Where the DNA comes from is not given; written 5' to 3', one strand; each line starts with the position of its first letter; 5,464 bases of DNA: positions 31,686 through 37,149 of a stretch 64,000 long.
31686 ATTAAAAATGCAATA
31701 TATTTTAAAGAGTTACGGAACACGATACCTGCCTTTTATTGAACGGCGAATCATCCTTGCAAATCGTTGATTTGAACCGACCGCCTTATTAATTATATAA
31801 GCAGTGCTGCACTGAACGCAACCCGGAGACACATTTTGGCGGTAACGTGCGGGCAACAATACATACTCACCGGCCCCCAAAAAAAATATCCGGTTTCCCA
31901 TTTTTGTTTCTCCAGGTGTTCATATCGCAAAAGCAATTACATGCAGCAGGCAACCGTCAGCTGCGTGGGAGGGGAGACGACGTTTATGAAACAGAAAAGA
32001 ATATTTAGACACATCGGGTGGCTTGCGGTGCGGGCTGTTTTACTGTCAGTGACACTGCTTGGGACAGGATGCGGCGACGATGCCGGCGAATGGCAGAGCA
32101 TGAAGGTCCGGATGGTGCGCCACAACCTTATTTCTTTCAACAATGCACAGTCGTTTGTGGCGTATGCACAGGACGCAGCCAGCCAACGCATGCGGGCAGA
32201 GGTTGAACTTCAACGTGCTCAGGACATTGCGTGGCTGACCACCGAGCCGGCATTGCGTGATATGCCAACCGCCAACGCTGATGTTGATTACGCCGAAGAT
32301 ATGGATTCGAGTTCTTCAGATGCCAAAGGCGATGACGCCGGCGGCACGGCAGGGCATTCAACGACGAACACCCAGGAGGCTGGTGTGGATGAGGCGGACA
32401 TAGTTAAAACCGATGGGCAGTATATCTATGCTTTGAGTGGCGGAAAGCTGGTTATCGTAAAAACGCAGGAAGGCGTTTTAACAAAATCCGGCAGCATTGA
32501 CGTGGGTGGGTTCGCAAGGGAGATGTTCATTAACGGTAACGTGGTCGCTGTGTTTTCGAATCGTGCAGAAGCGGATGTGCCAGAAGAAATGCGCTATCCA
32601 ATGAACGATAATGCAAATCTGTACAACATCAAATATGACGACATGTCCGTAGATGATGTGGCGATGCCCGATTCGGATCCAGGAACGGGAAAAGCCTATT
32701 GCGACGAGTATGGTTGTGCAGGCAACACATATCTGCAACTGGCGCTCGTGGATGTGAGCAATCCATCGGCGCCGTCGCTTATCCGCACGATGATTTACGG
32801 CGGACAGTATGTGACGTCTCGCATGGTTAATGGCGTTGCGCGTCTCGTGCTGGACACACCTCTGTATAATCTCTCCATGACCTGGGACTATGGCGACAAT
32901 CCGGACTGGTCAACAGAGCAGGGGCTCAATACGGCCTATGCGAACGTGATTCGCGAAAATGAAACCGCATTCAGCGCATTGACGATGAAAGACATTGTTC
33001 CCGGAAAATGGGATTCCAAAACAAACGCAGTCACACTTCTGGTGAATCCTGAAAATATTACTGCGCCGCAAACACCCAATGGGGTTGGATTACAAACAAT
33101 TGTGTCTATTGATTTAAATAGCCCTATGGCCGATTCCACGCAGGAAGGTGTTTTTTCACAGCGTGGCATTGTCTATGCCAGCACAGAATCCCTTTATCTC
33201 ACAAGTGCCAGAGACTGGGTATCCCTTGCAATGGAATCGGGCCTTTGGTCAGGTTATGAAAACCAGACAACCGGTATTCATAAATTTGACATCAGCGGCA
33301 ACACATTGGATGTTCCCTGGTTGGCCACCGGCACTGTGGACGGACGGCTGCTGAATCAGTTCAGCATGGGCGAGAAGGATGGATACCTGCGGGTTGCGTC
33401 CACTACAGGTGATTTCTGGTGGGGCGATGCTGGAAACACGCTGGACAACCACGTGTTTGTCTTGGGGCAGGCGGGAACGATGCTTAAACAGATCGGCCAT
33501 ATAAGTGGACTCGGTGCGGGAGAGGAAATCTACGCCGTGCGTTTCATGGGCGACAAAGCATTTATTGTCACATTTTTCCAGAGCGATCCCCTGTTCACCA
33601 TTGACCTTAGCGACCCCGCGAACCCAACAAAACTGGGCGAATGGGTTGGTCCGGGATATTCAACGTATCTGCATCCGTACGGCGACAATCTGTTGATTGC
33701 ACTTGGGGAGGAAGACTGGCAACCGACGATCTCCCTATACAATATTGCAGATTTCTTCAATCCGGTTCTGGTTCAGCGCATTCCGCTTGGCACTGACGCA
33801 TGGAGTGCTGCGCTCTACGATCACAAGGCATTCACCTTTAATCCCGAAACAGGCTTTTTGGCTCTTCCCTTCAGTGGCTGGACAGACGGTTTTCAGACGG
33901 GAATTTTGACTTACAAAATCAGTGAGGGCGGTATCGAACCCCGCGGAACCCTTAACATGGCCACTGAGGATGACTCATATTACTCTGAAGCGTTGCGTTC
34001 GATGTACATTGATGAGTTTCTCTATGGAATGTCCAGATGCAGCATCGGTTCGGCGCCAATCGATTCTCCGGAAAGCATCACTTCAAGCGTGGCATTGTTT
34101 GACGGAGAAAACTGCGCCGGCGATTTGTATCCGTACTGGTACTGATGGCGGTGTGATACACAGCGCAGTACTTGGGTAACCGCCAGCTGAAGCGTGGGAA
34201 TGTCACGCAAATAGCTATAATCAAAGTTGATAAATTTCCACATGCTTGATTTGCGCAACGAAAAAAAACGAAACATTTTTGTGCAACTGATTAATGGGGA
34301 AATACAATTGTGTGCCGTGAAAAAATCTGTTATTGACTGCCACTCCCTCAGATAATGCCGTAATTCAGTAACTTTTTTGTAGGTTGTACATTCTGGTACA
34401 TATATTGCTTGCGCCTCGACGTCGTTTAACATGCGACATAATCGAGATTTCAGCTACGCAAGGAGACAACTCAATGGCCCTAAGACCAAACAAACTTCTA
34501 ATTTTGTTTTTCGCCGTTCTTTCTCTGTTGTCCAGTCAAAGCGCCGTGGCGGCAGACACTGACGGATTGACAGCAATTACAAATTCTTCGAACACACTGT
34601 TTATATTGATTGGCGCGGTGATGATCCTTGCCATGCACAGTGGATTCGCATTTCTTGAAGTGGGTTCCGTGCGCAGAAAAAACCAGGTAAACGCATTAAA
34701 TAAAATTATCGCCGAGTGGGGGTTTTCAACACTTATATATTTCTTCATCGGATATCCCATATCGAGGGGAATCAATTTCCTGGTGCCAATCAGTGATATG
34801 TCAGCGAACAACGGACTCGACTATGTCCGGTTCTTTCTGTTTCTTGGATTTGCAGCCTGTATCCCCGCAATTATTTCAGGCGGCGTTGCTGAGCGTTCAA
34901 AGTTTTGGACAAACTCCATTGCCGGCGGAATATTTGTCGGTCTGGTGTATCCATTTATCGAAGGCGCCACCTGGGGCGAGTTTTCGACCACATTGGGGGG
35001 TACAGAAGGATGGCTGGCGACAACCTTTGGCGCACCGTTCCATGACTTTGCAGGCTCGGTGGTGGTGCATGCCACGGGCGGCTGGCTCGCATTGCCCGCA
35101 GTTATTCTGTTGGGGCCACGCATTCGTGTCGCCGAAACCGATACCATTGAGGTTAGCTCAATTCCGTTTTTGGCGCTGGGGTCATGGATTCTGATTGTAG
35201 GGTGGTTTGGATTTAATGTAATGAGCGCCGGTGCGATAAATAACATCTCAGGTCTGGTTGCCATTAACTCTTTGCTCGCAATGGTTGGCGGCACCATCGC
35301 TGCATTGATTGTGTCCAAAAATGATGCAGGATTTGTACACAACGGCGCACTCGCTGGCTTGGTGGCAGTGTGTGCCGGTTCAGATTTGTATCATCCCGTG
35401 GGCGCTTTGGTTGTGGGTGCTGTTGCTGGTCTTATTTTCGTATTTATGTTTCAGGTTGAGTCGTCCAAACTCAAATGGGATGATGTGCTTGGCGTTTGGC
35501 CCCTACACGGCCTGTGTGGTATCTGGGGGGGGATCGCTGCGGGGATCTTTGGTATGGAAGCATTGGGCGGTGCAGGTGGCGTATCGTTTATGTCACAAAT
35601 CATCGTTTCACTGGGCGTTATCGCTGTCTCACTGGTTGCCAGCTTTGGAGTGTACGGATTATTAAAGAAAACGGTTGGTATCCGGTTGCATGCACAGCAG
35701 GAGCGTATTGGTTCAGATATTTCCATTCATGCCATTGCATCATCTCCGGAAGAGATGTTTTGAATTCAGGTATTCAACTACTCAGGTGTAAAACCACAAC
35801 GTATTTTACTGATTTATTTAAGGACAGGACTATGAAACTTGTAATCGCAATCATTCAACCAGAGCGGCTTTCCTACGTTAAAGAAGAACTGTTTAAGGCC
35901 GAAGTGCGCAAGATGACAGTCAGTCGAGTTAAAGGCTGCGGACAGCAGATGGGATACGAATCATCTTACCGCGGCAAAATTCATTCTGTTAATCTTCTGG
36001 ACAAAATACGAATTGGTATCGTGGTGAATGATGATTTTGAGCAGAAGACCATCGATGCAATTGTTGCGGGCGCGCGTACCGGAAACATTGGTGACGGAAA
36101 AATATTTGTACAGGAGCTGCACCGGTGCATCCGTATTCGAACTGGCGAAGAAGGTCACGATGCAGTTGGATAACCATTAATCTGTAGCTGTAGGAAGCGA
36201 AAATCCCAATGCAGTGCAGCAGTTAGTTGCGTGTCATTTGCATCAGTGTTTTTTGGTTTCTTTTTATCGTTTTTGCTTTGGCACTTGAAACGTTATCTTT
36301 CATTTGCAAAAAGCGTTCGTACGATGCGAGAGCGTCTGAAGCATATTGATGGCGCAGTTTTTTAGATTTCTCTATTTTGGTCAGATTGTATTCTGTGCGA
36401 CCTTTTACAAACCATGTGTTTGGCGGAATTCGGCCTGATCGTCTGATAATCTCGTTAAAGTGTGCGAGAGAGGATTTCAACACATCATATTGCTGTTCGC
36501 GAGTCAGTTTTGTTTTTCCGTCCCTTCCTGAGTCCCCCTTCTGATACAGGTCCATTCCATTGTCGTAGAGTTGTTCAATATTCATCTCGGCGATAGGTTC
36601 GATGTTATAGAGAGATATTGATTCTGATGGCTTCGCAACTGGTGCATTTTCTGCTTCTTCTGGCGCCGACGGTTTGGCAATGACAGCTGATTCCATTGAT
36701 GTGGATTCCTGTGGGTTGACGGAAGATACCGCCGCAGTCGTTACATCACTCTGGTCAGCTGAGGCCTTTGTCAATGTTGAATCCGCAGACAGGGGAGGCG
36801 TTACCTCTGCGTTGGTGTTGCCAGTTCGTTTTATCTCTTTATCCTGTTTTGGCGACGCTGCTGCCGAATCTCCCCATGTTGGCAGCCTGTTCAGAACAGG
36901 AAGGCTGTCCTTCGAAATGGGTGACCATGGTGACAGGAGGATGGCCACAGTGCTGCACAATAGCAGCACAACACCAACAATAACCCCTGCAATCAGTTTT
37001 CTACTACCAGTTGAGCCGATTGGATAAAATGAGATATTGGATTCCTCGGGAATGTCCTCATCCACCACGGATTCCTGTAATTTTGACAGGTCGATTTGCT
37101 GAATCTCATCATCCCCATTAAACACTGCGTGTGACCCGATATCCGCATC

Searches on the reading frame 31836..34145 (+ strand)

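Call 7: search_protein_families(library=pfam, proteins=[window:31836-34145:+], max_evalue=0.01)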
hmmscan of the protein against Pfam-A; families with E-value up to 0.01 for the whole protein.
window:31836-34145:+ (769 aa): 2 families
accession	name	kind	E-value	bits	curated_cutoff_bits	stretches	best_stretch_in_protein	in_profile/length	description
PF09826.15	Beta_propel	-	3.9e-120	402.5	22.4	1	174-739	1-489/495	Beta propeller domain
PF08309.17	LVIVD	-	4.8e-05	23.1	20.2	0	302-316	23-37/42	LVIVD repeat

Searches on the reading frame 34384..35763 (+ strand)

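Call 7: search_protein_families(library=pfam, proteins=[window:34384-35763:+], max_evalue=0.01)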
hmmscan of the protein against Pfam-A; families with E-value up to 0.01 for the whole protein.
window:34384-35763:+ (459 aa): 1 family
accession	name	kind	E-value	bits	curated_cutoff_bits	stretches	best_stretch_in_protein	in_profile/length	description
PF00909.26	Ammonium_transp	-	1.3e-80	271.5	23.2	1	73-450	2-395/399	Ammonium Transporter Family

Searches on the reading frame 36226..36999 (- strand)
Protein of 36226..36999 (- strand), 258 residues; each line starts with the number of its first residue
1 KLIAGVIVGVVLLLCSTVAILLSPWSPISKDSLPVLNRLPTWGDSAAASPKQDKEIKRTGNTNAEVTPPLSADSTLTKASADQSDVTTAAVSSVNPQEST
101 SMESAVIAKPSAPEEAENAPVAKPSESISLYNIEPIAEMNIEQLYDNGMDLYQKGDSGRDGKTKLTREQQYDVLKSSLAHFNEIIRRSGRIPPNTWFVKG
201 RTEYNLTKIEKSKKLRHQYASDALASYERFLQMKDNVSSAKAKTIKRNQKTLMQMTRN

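Call 41: search_protein_families(library=pfam, proteins=[window:36226-36999:-], max_evalue=10)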
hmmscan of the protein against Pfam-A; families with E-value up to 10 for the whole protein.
window:36226-36999:- (258 aa): 1 family
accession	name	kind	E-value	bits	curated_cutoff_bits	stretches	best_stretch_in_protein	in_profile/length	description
PF19983.4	DUF6419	-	0.069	13.7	27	1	6-30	21-45/71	Family of unknown function (DUF6419)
